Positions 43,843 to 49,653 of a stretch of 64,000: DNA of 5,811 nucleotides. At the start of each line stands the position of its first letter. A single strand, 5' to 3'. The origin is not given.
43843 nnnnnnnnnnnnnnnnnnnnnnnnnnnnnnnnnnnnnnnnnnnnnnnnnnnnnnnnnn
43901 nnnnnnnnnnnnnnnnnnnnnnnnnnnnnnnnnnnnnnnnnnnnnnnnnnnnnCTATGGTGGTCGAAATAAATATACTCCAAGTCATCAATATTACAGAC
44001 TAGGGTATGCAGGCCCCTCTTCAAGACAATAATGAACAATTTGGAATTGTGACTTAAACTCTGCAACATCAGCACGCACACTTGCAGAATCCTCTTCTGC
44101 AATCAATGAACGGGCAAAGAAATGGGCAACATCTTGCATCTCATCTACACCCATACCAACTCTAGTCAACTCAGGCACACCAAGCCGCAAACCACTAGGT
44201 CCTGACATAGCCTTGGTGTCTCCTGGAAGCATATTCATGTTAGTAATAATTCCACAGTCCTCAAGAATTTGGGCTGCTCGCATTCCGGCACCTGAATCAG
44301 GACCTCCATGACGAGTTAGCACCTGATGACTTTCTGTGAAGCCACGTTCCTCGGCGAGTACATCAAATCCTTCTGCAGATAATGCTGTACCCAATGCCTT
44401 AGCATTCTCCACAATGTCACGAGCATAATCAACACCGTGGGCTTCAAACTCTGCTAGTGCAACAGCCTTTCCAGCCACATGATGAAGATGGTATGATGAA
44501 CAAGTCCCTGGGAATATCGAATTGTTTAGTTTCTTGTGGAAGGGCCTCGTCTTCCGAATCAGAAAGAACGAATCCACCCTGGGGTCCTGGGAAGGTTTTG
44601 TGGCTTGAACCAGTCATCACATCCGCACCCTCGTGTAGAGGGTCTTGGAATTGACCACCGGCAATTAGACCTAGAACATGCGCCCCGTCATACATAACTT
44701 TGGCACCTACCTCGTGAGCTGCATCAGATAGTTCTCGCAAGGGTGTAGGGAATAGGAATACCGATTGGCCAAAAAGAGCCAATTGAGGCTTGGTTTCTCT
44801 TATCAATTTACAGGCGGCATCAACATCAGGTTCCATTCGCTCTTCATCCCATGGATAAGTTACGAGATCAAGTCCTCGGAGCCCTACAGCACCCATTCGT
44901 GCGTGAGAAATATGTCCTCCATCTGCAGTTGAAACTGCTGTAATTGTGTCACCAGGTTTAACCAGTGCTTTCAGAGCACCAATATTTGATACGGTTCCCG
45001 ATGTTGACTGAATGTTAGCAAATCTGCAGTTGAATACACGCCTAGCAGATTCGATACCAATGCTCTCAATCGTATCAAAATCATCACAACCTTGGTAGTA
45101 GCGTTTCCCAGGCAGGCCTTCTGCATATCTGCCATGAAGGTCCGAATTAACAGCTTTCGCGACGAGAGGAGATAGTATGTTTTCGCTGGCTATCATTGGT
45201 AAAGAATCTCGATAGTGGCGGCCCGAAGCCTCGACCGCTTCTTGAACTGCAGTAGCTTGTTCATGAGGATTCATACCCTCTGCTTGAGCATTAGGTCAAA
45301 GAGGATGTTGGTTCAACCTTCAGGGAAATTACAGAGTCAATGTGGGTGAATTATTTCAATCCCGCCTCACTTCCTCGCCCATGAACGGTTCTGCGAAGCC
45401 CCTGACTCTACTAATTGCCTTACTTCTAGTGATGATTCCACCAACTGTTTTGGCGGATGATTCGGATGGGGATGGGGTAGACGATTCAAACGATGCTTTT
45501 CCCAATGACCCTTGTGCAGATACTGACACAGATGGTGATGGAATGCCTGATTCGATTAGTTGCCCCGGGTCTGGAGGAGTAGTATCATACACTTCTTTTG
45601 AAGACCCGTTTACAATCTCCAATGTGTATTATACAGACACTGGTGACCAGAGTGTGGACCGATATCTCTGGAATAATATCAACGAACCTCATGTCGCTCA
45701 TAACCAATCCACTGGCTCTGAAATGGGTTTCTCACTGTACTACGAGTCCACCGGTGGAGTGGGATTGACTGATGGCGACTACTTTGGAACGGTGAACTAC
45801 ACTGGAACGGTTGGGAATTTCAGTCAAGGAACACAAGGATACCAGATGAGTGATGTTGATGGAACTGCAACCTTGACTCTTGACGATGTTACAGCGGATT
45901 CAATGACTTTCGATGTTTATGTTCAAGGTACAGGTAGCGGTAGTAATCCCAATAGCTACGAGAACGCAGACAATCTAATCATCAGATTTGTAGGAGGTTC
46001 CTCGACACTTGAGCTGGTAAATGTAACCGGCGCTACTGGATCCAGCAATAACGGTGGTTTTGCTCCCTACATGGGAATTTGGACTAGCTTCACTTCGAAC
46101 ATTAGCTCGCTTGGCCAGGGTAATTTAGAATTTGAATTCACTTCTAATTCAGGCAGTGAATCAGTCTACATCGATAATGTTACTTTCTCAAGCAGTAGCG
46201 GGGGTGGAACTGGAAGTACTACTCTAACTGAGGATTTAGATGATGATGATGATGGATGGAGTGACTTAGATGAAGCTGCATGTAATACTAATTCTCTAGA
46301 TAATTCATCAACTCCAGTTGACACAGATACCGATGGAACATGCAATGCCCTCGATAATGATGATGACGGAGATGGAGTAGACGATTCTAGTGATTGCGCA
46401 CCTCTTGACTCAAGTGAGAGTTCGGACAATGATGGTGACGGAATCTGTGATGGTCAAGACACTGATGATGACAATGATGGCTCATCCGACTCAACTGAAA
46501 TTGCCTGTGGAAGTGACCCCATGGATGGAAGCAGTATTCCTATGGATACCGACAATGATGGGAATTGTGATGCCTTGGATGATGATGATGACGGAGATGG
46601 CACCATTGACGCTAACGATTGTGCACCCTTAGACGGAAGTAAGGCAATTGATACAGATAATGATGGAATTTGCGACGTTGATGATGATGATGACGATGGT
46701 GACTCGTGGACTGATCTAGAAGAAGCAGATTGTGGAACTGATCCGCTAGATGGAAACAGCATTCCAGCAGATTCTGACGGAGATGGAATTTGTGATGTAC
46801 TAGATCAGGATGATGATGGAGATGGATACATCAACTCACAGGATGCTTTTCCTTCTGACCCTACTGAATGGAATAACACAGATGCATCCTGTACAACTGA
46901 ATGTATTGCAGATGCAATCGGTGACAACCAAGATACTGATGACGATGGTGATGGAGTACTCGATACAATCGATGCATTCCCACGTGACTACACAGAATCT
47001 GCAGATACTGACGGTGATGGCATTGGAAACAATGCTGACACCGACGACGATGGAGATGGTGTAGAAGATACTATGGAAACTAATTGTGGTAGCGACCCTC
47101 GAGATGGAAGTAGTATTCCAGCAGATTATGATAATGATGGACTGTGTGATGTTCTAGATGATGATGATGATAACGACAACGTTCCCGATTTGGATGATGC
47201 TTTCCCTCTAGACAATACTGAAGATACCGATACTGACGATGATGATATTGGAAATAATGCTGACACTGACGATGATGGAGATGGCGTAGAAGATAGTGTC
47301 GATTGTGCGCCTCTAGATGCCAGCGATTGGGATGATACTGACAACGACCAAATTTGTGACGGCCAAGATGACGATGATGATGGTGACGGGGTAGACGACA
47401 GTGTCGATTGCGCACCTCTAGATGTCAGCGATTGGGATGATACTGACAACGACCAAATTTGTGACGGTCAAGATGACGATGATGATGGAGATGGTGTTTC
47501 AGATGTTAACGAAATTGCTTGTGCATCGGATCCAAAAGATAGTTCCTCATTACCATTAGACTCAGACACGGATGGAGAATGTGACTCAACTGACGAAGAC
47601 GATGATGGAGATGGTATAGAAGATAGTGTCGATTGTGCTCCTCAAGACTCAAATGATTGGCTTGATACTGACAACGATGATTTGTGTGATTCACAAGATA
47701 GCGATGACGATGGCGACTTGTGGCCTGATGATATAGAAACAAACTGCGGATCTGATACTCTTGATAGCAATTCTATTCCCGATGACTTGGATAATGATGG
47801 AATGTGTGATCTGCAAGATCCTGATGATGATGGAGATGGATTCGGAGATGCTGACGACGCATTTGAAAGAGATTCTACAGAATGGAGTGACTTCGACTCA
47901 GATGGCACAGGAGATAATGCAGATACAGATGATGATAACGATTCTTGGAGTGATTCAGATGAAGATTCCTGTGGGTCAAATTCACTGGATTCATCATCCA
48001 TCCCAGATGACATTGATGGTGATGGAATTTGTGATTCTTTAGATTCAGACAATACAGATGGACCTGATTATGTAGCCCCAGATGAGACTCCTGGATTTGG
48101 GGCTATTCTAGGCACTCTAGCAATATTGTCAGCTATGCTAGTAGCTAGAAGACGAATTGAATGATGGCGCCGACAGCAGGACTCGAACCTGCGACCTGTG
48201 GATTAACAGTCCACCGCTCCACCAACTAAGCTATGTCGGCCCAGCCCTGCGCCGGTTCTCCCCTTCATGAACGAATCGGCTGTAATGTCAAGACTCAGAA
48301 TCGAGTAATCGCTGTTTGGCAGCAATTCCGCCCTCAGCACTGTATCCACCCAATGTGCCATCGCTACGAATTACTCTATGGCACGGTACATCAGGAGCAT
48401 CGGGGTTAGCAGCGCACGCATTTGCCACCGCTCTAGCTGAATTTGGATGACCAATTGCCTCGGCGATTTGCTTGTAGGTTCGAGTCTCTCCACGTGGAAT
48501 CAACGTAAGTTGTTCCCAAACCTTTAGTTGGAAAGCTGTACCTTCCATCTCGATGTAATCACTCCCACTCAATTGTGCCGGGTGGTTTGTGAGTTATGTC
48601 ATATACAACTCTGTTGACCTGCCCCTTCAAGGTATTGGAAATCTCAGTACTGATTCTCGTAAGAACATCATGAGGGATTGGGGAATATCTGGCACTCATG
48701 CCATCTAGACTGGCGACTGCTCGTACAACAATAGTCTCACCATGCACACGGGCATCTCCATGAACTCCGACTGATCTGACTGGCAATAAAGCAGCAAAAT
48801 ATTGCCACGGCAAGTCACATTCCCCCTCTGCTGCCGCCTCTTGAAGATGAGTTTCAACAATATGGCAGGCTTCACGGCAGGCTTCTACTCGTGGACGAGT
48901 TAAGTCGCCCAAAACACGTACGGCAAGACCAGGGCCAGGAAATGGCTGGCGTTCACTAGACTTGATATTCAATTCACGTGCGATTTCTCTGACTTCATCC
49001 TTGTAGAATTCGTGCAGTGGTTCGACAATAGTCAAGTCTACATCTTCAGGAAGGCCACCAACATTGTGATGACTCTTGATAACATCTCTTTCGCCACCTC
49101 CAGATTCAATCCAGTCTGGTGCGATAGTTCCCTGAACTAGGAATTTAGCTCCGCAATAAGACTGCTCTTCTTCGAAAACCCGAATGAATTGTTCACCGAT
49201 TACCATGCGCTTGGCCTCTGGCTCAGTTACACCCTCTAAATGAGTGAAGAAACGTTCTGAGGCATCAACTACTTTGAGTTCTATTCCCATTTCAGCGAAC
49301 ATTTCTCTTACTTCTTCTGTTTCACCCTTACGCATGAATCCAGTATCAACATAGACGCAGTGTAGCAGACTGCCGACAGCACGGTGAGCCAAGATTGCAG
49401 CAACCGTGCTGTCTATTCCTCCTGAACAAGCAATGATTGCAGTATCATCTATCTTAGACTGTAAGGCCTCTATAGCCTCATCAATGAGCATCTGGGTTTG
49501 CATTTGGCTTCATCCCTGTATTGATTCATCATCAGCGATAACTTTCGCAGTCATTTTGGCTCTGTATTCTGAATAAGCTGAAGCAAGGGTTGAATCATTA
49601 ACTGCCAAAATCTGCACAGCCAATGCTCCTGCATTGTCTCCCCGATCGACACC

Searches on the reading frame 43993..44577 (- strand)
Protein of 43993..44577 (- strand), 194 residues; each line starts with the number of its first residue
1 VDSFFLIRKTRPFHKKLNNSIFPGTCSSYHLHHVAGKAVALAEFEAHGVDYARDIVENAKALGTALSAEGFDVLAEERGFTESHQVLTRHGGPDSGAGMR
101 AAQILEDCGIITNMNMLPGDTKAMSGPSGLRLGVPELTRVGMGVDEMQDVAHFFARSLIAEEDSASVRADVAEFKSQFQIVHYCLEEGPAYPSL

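Call 91: search_protein_families(library=pfam, proteins=[window:43993-44577:-], max_evalue=0.001)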
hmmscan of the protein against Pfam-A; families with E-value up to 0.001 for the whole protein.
window:43993-44577:- (194 aa): 1 family
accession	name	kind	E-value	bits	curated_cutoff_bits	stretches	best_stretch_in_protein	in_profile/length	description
PF00464.25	SHMT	-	1.9e-24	86.5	27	1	12-153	261-398/399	Serine hydroxymethyltransferase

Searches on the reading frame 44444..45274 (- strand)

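Call 91: search_protein_families(library=pfam, proteins=[window:44444-45274:-], max_evalue=0.001)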
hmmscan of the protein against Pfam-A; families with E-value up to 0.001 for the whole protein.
window:44444-45274:- (276 aa): 3 families
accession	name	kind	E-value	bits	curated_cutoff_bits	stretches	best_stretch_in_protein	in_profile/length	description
PF00464.25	SHMT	-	6.8e-45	153.8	27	1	9-240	7-246/399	Serine hydroxymethyltransferase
PF00155.27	Aminotran_1_2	-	0.00031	20.5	19.7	1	86-164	67-143/361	Aminotransferase class I and II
PF00266.25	Aminotran_5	-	0.00086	18.8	21.5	0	86-237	62-211/371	Aminotransferase class-V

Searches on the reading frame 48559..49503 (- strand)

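Call 45: search_protein_families(library=pfam, proteins=[window:48559-49503:-], max_evalue=0.001)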
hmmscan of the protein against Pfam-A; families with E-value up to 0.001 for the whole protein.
window:48559-49503:- (314 aa): 6 families
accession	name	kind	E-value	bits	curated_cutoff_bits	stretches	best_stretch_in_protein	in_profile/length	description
PF00958.27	GMP_synt_C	-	4.7e-32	110.3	27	1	225-313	5-92/92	GMP synthase C terminal domain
PF02540.23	NAD_synthase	-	1.8e-07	31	21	1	16-90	15-90/242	NAD synthase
PF06508.19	QueC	-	5.6e-07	29.7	22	1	22-82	2-61/210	Queuosine biosynthesis protein QueC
PF03054.22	tRNA_Me_trans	-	2.6e-05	24.4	20.6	0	22-87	3-78/202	tRNA methyl transferase HUP domain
PF02568.20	ThiI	-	5.1e-05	23.4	20.5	0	21-125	5-115/197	Thiamine biosynthesis protein (ThiI)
PF01507.26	PAPS_reduct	-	0.00014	22.4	22.5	1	23-93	3-72/175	Phosphoadenosine phosphosulfate reductase domain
